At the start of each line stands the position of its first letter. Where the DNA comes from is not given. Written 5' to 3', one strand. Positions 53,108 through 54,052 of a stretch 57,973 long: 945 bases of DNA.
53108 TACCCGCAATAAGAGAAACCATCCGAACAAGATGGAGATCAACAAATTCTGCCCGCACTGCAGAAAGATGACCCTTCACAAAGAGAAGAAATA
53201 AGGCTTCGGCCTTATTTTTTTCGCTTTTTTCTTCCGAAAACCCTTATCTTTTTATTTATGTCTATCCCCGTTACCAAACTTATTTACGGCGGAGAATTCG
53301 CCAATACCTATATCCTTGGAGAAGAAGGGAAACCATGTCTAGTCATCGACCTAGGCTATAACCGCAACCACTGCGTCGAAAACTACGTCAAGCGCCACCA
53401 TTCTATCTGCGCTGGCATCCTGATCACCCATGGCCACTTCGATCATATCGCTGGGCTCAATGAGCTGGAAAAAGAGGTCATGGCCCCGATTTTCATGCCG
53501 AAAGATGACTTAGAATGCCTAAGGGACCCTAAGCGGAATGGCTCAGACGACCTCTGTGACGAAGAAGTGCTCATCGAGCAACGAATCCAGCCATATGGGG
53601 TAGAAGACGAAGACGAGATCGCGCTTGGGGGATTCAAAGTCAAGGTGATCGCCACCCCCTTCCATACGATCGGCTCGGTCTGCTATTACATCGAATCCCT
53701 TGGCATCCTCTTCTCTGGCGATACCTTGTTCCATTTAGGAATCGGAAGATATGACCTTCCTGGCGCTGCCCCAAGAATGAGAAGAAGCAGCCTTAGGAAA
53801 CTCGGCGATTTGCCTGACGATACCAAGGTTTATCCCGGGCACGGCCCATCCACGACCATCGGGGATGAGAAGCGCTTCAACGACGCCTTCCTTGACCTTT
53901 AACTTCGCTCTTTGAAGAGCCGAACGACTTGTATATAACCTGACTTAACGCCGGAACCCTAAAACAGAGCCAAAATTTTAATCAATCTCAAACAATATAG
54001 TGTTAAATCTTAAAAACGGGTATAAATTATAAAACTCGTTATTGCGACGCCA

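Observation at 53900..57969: Perfect 39-bp direct repeats bracket a ~4-kb composite island inserted right after a housekeeping MBL-hydrolase gene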

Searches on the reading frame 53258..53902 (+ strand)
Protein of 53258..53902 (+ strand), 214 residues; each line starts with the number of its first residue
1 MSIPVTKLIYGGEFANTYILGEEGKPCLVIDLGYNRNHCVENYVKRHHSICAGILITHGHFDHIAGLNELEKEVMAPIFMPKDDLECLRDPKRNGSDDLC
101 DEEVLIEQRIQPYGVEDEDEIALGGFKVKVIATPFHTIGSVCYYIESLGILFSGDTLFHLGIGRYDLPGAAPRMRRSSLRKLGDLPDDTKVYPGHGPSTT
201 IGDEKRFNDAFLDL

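Call 8: find_encoding_contigs(protein=window:53258-53902:+, flank=10000, max_places=10)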
Protein window:53258-53902:+ (214 aa): 15 contigs read that carry it; 10 places shown.
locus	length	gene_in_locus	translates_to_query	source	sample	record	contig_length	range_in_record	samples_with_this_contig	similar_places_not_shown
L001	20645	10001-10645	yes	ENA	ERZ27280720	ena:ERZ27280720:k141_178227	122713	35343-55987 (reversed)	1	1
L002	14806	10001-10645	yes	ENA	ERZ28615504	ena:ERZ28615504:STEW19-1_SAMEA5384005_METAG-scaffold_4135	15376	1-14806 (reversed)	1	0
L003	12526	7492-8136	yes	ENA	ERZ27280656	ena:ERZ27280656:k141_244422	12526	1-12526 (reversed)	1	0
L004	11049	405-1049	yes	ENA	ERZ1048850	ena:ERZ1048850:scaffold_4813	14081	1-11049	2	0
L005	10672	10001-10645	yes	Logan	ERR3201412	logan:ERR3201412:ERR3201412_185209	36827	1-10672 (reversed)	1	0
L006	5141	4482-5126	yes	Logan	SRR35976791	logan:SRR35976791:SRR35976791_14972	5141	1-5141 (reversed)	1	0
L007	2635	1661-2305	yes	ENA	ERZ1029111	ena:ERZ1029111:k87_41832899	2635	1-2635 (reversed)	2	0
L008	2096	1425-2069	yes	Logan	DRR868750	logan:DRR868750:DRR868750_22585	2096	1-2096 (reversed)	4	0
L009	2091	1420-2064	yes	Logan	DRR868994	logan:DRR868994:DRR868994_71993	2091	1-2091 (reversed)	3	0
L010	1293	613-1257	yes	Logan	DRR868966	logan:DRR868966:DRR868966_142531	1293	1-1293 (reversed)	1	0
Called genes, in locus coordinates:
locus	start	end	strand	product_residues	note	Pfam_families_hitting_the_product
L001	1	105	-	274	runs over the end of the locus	PF00528:BPD_transp_1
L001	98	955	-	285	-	PF00528:BPD_transp_1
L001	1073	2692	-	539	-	PF00496:SBP_bac_5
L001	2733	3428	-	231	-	PF00005:ABC_tran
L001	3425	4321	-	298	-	PF00005:ABC_tran, PF13304:AAA_21 (faint), PF08352:oligo_HPY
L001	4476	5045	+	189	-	PF00440:TetR_N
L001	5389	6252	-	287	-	PF02401:LYTB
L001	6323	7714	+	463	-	PF04851:ResIII (weak), PF00270:DEAD, PF00271:Helicase_C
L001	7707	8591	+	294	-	PF01261:AP_endonuc_2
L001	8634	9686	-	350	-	PF04551:GcpE, PF26540:GcpE_C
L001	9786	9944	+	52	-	PF00471:Ribosomal_L33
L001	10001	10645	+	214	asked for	PF23023:Anti-Pycsar_Apyc1, PF00753:Lactamase_B, PF12706:Lactamase_B_2 (weak)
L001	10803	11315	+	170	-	-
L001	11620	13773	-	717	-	-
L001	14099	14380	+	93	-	-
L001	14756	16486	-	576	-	-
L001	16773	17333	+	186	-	PF08207:EFP_N, PF01132:EFP, PF09285:Elong-fact-P_C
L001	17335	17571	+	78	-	PF03672:UPF0154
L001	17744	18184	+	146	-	PF13684:FakA-like_C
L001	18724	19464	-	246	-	PF02660:G3P_acyltransf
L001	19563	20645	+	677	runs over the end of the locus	PF02518:HATPase_c, PF00204:DNA_gyraseB, PF01751:Toprim, PF00986:DNA_gyraseB_C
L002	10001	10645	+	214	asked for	PF23023:Anti-Pycsar_Apyc1, PF00753:Lactamase_B, PF12706:Lactamase_B_2 (weak)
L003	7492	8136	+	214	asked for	PF23023:Anti-Pycsar_Apyc1, PF00753:Lactamase_B, PF12706:Lactamase_B_2 (weak)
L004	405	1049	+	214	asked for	PF23023:Anti-Pycsar_Apyc1, PF00753:Lactamase_B, PF12706:Lactamase_B_2 (weak)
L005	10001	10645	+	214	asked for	PF23023:Anti-Pycsar_Apyc1, PF00753:Lactamase_B, PF12706:Lactamase_B_2 (weak)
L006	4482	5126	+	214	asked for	PF23023:Anti-Pycsar_Apyc1, PF00753:Lactamase_B, PF12706:Lactamase_B_2 (weak)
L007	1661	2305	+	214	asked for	PF23023:Anti-Pycsar_Apyc1, PF00753:Lactamase_B, PF12706:Lactamase_B_2 (weak)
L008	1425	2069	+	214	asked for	PF23023:Anti-Pycsar_Apyc1, PF00753:Lactamase_B, PF12706:Lactamase_B_2 (weak)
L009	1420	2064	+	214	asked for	PF23023:Anti-Pycsar_Apyc1, PF00753:Lactamase_B, PF12706:Lactamase_B_2 (weak)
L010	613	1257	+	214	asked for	PF23023:Anti-Pycsar_Apyc1, PF00753:Lactamase_B, PF12706:Lactamase_B_2 (weak)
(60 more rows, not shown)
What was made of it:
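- On Site-specific (integrase) genomic island with attL/attR: The neighbours are MBL and efp (call 8).
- Several Logan contigs end inside the 39-mer, as happens at repeats (call 8).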

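Call 16: search_protein_families(library=pfam, proteins=[L001:14759-16486:-, window:53258-53899:+], max_evalue=0.1)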
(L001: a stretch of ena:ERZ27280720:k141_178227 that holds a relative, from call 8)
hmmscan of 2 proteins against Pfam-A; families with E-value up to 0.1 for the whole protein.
L001:14759-16486:- (576 aa): 2 families
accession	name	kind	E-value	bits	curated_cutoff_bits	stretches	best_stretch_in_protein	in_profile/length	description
PF01609.27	DDE_Tnp_1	-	0.0032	17.7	23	1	362-498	139-200/200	Transposase DDE domain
PF04525.18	LOR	-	0.089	12.8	24.5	0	321-395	31-108/187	LURP-one-related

window:53258-53899:+ (214 aa): 3 families
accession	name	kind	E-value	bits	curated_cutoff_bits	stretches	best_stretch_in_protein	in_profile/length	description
PF00753.33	Lactamase_B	-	1.1e-22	81.4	22.7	1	11-195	2-196/196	Metallo-beta-lactamase superfamily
PF12706.13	Lactamase_B_2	-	1.6e-06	28.3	27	1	52-137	32-112/200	Beta-lactamase superfamily domain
PF19583.5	ODP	-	0.0013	19.1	27.2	1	108-156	87-136/194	ODP family beta lactamase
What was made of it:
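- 53258..53902 (+): MBL-fold hydrolase gene (214 aa). Its last 4 coding nt and its stop codon lie inside repeat copy 1. Pfam Lactamase_B, 81 bits (call 16).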

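Call 17: search_protein_families(library=ncbifam, proteins=[L001:14759-16486:-, window:53258-53899:+], max_evalue=0.1)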
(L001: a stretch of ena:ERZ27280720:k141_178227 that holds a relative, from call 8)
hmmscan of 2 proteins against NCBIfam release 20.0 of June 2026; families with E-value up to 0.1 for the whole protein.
L001:14759-16486:- (576 aa): 6 families
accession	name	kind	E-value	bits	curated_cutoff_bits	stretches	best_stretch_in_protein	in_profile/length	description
NF033559.2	transpos_IS1634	equivalog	1.6e-90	304.5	100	1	31-507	2-431/483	IS1634 family transposase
NF033592.1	transpos_IS4_1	equivalog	1e-06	28.1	115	1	319-502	192-331/332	IS4 family transposase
NF049999.1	transpos_IS701_3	equivalog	2.2e-05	23.5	170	1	437-505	295-363/412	IS701 family transposase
NF049925.1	transpos_IS4_4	equivalog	0.00017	20.5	250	1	435-501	302-369/449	IS4 family transposase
NF033540.2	transpos_IS701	equivalog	0.021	14.1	150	1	442-501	301-361/363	IS701 family transposase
NF049921.1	transpos_IS701_2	equivalog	0.035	13.5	250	1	450-504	237-292/318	IS701 family transposase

window:53258-53899:+ (214 aa): 44 families (the best 25 are shown)
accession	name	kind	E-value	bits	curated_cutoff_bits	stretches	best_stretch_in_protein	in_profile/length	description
TIGR03413.1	GSH_gloB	equivalog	4.4e-29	101.6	200.8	1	18-195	13-164/248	hydroxyacylglutathione hydrolase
NF007597.0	PRK10241.1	equivalog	2.3e-20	73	421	2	115-195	89-165/251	hydroxyacylglutathione hydrolase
NF041804.1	MBL_fold_SolJ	exception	1.3e-18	67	350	2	117-197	102-180/224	solanimycin biosynthesis MBL-fold hydrolase SolJ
NF040641.1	bifunc_ST_SDO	equivalog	3.4e-13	49.3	625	1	40-196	191-343/423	bifunctional sulfur transferase/dioxygenase Blh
NF033105.1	bla_subclass_B3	equivalog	3.6e-13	49.4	240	1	54-147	65-157/257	subclass B3 metallo-beta-lactamase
NF012229.1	bla_class_B_core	domain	8.4e-10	39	100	1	39-145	41-138/139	metallo-beta-lactamase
TIGR04558.1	SoxH_rel_PQQ_1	hypoth_equivalog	4.5e-06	26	300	1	11-200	30-218/285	quinoprotein relay system zinc metallohydrolase 1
NF012101.1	blaGOB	exception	7e-06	25.5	560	1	54-146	94-185/290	GOB family subclass B3 metallo-beta-lactamase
TIGR04559.1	SoxH_rel_PQQ_2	hypoth_equivalog_domain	9.1e-06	25.3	280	1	12-200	27-217/283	quinoprotein relay system zinc metallohydrolase 2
NF040874.1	blaPJM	exception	1.6e-05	24.6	630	1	53-144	99-190/301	PJM family subclass B3 metallo-beta-lactamase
NF000427.2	blaCAU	exception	2.2e-05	23.9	500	1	55-144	70-157/262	CAU/MBL1b family subclass B3 metallo-beta-lactamase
NF033185.1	B3_Acin_new2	exception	2.5e-05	23.6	625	1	24-143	59-180/285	putative subclass B3 metallo-beta-lactamase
NF033184.1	B3_Acin_new1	exception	3.7e-05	23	580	1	15-145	49-180/283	putative subclass B3 metallo-beta-lactamase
NF000469.2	CAR_gen_B3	exception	4.2e-05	22.7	500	1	54-146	116-205/311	CAR family subclass B3 metallo-beta-lactamase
NF000458.2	blaPEDO-2_fam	exception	6e-05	22.6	550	1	53-145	93-184/285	PEDO-2 family subclass B3 metallo-beta-lactamase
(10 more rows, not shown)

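Call 19: find_related_loci(query=window:53258-53899:+, collection=genome_contigs, flank=10000)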
Query window:53258-53899:+ (214 aa) in genome_contigs; peptide patterns used: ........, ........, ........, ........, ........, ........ (x = any residue, [..] = any of these).
70 stretches matched a pattern, but none encodes a relative of the query by tblastn (E <= 1e-3).
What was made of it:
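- Tried and rejected: No relative was found (call 19).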

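Call 23: find_homologous_proteins(query=L001:14759-16486:-, max_evalue=1e-20)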
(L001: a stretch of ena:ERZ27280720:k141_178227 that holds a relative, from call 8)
Query L001:14759-16486:- (576 aa): 8000 proteins with E <= 1e-20 among 8000 candidates; the best 120 are listed.
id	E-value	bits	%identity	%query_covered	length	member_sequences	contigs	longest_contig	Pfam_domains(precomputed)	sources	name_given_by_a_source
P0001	0.0e+0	1212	91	100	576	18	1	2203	-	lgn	-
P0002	0.0e+0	1203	91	100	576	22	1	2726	-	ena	-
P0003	0.0e+0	1192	90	100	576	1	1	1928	-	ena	-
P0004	0.0e+0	1168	87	100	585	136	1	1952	-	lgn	-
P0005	0.0e+0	1164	87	100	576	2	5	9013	-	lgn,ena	-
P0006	0.0e+0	1162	87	100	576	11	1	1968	-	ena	-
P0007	0.0e+0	1158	87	100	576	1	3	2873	-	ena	-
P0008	0.0e+0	1155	86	100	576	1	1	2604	-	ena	-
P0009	0.0e+0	1154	86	100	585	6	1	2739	-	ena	-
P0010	0.0e+0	1085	81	100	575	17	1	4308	-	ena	-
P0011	0.0e+0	1084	81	100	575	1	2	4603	-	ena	-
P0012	0.0e+0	1082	81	100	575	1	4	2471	-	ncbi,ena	-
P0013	0.0e+0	1082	81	100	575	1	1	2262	-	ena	-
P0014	0.0e+0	1080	81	100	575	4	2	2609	-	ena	-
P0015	0.0e+0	1069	80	100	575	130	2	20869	-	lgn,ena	-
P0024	9.2e-283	957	71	100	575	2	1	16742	PF01609.28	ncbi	-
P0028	2.9e-280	949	71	100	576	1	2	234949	-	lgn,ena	-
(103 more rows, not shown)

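Call 28: find_encoding_contigs(protein=P0005, flank=3000, max_places=10)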
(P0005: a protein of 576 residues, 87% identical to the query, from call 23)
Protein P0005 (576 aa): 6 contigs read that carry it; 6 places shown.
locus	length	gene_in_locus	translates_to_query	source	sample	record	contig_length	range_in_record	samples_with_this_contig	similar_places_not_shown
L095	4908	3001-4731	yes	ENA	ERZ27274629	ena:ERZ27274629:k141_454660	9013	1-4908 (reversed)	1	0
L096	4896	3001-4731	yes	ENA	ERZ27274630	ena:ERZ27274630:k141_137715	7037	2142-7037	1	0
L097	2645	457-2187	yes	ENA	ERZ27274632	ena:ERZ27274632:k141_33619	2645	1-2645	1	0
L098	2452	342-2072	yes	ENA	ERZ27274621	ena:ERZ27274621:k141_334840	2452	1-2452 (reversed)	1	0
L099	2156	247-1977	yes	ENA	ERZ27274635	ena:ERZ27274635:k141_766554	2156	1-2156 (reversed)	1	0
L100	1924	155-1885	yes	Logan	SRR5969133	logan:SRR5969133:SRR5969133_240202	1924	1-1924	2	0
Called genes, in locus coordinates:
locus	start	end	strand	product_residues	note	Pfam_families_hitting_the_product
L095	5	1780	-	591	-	-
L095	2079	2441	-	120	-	-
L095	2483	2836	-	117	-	PF13419:HAD_2 (weak)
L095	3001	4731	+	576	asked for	-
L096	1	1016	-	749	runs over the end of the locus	PF13306:LRR_5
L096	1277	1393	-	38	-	-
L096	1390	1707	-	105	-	PF04221:RelB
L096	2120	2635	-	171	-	PF01966:HD (weak)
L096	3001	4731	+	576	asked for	-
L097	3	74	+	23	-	?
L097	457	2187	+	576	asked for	-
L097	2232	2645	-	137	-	?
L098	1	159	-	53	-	?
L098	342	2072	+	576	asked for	-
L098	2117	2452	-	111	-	?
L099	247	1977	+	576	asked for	-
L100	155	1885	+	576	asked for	-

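Call 29: find_encoding_contigs(protein=P0015, flank=3000, max_places=10)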
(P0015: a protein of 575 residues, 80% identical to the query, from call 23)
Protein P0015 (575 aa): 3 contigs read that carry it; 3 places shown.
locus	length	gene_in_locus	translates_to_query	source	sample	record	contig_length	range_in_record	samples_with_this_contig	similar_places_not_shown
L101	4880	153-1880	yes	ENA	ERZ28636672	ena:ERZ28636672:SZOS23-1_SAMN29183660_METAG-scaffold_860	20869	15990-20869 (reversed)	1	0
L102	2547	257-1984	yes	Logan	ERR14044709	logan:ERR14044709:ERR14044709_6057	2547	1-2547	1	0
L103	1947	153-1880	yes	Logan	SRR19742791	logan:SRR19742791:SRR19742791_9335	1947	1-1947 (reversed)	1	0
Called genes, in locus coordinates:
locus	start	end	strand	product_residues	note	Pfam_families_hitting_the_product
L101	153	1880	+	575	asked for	-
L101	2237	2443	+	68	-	PF15731:MqsA_antitoxin (weak), PF01381:HTH_3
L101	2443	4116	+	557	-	PF27727:UCP028340, PF03602:Cons_hypoth95 (faint), PF01555:N6_N4_Mtase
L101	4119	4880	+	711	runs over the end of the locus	PF04851:ResIII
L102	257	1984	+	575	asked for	-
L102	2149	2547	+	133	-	?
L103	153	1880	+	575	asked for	-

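Call 38: find_related_loci(query=window:53258-53899:+, collection=metagenome_contigs, flank=8000)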
Query window:53258-53899:+ (214 aa) in metagenome_contigs; peptide patterns used: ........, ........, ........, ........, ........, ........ (x = any residue, [..] = any of these).
180 stretches matched a pattern; 6 encode a relative of the query (tblastn E <= 1e-3); 6 distinct loci.
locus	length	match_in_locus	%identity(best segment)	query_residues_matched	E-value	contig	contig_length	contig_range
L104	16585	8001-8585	49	13-209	3e-58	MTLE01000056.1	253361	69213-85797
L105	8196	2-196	64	129-195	4e-19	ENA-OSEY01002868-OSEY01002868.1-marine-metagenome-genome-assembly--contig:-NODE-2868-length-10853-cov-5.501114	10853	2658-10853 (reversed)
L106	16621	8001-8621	32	5-211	3e-18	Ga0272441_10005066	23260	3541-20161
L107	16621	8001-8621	32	5-211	3e-18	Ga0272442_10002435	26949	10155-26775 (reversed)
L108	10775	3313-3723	30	54-204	4e-16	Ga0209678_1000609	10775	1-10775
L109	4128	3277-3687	30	54-204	4e-16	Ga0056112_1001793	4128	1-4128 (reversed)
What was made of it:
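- Tried and rejected: The MBL protein in JGI metagenomes gave only distant relatives, at most 64% identity (call 38).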

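Call 39: find_homologous_proteins(query=window:53258-53899:+, max_evalue=1e-40)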
Query window:53258-53899:+ (214 aa): 217 proteins with E <= 1e-40 among 8000 candidates; the best 120 are listed.
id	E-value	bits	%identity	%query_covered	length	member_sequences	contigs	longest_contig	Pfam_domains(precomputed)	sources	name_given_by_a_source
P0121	2.1e-138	477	97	100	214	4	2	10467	PF12706.14,PF23023.2,PF00753.34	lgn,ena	-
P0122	6.9e-112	391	79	100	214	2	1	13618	PF12706.14,PF23023.2,PF19583.6,PF00753.34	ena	-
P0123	9.6e-78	279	60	97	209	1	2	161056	PF12706.14,PF23023.2,PF19583.6,PF00753.34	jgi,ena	jgi:hydroxyacylglutathione hydrolase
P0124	3.0e-77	277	61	95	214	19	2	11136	PF12706.14,PF23023.2,PF00753.34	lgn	-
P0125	6.1e-77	276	60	95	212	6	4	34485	PF00753.34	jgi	jgi:hydroxyacylglutathione hydrolase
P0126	1.6e-73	265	56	99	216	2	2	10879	PF12706.14,PF23023.2,PF00753.34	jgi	jgi:hydroxyacylglutathione hydrolase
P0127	2.8e-73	264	56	98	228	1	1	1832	PF12706.14,PF23023.2,PF19583.6,PF00753.34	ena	-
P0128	3.4e-73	264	56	99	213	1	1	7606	PF12706.14,PF19583.6,PF00753.34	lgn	-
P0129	6.6e-73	263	58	99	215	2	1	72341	PF12706.14,PF23023.2,PF19583.6,PF00753.34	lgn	-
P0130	9.8e-73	263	57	98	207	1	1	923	PF12706.14,PF23023.2,PF00753.34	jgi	jgi:hydroxyacylglutathione hydrolase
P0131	1.2e-72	262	57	98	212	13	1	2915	PF12706.14,PF23023.2,PF00753.34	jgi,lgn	jgi:glyoxylase-like metal-dependent hydrolase (beta-lactamase superfamily II)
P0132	4.0e-72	261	56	99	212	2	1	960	PF23023.2,PF19583.6,PF00753.34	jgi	-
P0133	7.3e-72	260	57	99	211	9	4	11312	PF23023.2,PF00753.34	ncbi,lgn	-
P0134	1.7e-71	259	56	100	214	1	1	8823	PF23023.2,PF19583.6,PF00753.34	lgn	-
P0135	2.9e-71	258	58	95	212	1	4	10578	PF12706.14,PF23023.2,PF00753.34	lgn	-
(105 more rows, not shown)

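Call 40: find_encoding_contigs(protein=P0121, flank=10000, max_places=10)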
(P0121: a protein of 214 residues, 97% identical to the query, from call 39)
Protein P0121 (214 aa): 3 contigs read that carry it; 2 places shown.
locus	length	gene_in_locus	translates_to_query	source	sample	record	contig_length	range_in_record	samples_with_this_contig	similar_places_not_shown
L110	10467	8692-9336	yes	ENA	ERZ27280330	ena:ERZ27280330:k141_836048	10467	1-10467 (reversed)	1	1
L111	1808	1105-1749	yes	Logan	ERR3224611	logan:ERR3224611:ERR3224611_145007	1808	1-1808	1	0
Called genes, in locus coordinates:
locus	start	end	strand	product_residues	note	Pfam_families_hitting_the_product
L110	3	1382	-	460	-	?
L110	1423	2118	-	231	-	PF00005:ABC_tran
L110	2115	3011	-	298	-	PF00005:ABC_tran, PF13304:AAA_21 (faint), PF08352:oligo_HPY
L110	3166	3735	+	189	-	PF00440:TetR_N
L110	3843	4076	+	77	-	-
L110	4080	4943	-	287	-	PF02401:LYTB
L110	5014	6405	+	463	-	PF04851:ResIII (weak), PF00270:DEAD, PF00271:Helicase_C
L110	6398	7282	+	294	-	PF01261:AP_endonuc_2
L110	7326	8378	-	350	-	PF04551:GcpE, PF26540:GcpE_C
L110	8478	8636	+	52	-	PF00471:Ribosomal_L33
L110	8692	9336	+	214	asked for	PF23023:Anti-Pycsar_Apyc1, PF00753:Lactamase_B, PF12706:Lactamase_B_2 (weak)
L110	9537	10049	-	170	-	-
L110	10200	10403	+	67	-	-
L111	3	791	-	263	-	?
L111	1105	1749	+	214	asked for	PF23023:Anti-Pycsar_Apyc1, PF00753:Lactamase_B, PF12706:Lactamase_B_2 (weak)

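Call 41: find_encoding_contigs(protein=P0122, flank=10000, max_places=10)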
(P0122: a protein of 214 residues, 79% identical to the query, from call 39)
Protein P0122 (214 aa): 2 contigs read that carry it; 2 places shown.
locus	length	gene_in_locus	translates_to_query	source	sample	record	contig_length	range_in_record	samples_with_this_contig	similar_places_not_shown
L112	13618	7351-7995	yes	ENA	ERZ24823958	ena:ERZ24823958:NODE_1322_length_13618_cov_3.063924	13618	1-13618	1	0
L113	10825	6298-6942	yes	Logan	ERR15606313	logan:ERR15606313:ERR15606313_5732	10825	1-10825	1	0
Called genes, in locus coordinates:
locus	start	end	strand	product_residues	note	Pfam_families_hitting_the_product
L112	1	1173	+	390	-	?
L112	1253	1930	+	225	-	PF12847:Methyltransf_18, PF04816:TrmK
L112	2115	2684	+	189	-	PF00440:TetR_N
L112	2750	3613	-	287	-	PF02401:LYTB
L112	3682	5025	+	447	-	PF00270:DEAD, PF04851:ResIII (weak), PF00271:Helicase_C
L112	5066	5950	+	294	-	PF01261:AP_endonuc_2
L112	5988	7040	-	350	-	PF04551:GcpE, PF26540:GcpE_C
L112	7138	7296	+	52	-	PF00471:Ribosomal_L33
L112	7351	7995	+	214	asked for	PF23023:Anti-Pycsar_Apyc1 (weak), PF00753:Lactamase_B, PF19583:ODP (faint), PF12706:Lactamase_B_2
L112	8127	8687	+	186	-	PF08207:EFP_N, PF01132:EFP, PF09285:Elong-fact-P_C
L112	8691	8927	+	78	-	PF03672:UPF0154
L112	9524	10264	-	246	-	PF02660:G3P_acyltransf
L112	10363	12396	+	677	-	PF02518:HATPase_c, PF00204:DNA_gyraseB, PF01751:Toprim, PF00986:DNA_gyraseB_C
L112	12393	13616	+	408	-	?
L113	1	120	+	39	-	?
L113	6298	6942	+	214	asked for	PF23023:Anti-Pycsar_Apyc1 (weak), PF00753:Lactamase_B, PF19583:ODP (faint), PF12706:Lactamase_B_2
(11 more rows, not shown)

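Call 55: find_encoding_contigs(protein=P0028, flank=2500, max_places=10)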
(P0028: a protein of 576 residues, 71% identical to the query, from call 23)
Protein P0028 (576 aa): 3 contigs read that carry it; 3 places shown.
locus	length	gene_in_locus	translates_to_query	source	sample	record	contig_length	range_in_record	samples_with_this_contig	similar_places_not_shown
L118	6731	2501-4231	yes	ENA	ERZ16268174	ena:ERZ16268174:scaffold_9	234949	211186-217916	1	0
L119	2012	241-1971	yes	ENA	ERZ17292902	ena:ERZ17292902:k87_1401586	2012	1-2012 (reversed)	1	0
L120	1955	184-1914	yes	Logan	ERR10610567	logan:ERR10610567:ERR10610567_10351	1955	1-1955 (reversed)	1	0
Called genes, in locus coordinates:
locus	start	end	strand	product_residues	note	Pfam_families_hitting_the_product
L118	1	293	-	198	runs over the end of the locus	PF21176:RecR_HhH, PF02132:RecR_ZnF, PF01751:Toprim, PF13662:Toprim_4, PF21175:RecR_C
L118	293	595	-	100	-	PF02575:YbaB_DNA_bd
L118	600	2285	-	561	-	PF05496:RuvB_N (faint), PF13173:AAA_14 (faint), PF13177:DNA_pol3_delta2, PF00004:AAA, PF07728:AAA_5 (weak), PF13401:AAA_22 (faint), PF22608:DNAX_ATPase_lid, PF12169:DNA_pol3_gamma3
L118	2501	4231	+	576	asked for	-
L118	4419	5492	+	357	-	PF03462:PCRF, PF00472:RF-1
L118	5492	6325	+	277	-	PF05175:MTS (weak), PF06325:PrmA (weak), PF13847:Methyltransf_31 (weak), PF13649:Methyltransf_25 (faint)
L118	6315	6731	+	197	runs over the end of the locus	PF01300:Sua5_yciO_yrdC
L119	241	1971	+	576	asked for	-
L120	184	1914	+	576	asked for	-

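Call 56: find_encoding_contigs(protein=P0024, flank=2500, max_places=10)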
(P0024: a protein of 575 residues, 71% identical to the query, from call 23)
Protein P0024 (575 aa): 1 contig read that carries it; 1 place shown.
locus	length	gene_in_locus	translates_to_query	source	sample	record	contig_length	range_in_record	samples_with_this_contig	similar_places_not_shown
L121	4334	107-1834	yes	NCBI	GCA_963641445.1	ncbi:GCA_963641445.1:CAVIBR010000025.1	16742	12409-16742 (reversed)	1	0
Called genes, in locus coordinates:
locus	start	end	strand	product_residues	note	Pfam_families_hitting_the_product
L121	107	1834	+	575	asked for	PF01609:DDE_Tnp_1 (weak)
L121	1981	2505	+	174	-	PF00156:Pribosyltran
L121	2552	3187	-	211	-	PF00293:NUDIX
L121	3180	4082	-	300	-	PF01430:HSP33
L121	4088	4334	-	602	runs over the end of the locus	PF00664:ABC_membrane, PF00005:ABC_tran, PF02463:SMC_N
